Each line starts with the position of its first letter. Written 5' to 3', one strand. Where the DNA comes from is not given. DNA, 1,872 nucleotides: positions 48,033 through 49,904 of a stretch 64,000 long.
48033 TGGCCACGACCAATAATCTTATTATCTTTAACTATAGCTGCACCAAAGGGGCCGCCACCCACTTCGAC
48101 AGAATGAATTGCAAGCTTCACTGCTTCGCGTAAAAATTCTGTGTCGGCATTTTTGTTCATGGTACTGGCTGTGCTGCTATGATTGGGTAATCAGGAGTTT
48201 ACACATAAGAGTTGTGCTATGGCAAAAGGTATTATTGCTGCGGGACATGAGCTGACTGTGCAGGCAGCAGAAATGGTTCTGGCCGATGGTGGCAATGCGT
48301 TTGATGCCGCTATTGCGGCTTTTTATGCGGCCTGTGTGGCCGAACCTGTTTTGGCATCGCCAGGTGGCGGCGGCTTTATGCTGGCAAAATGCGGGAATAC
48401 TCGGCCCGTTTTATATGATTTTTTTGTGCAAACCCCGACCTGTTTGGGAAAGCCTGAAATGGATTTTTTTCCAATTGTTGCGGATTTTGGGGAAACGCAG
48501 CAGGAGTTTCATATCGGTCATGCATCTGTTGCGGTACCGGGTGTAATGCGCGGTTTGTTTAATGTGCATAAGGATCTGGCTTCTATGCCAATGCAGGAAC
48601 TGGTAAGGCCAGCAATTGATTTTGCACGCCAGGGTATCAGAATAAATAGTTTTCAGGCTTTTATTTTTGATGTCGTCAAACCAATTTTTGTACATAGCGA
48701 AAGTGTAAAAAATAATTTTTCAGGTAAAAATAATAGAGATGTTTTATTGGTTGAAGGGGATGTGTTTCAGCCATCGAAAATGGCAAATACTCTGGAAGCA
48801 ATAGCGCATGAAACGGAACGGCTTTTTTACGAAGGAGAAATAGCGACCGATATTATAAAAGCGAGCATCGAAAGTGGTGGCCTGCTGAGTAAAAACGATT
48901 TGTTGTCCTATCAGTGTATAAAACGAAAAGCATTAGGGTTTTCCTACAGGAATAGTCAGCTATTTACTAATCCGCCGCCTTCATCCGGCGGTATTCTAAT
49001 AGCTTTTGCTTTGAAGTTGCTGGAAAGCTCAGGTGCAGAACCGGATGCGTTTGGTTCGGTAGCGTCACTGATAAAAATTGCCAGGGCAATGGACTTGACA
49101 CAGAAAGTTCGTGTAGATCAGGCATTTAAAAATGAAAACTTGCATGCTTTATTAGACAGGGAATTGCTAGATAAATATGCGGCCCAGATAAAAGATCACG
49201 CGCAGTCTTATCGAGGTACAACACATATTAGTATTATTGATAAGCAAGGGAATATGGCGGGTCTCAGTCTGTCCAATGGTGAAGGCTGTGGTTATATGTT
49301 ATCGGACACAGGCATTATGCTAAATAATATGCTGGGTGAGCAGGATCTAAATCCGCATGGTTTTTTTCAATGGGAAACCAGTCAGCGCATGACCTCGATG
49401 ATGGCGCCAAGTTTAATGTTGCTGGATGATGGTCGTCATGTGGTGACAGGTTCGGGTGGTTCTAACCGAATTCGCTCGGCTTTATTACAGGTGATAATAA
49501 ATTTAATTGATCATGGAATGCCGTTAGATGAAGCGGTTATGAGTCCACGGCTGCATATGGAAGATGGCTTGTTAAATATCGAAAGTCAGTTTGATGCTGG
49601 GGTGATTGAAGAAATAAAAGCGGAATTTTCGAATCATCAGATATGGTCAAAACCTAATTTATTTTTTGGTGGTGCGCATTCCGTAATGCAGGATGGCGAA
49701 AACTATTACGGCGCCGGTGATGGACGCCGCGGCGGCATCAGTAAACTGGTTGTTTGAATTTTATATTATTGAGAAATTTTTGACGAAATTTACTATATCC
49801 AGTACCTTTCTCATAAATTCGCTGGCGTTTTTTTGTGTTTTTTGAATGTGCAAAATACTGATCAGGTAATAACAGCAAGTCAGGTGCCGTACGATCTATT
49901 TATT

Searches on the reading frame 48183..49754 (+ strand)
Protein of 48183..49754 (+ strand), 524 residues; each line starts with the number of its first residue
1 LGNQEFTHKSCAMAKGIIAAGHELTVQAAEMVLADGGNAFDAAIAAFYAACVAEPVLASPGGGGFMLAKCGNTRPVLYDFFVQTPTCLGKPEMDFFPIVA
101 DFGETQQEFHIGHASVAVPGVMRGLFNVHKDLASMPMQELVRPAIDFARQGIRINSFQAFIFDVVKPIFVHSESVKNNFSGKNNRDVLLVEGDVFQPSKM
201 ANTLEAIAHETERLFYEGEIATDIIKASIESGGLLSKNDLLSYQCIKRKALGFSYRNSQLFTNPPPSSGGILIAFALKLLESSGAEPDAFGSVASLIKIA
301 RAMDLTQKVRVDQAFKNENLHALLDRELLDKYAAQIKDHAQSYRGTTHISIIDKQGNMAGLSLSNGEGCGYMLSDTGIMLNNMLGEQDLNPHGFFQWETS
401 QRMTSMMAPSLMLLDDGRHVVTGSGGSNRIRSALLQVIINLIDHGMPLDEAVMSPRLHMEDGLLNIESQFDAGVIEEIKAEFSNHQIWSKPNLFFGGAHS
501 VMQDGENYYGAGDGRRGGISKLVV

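Call 73: search_protein_families(library=pfam, proteins=[window:48183-49754:+], max_evalue=0.00001)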
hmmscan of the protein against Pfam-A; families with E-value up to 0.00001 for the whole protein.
window:48183-49754:+ (524 aa): 1 family
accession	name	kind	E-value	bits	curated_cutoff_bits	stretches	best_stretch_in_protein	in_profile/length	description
PF01019.26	G_glu_transpept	-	2.7e-93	313.9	27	1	32-518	3-512/512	Gamma-glutamyltranspeptidase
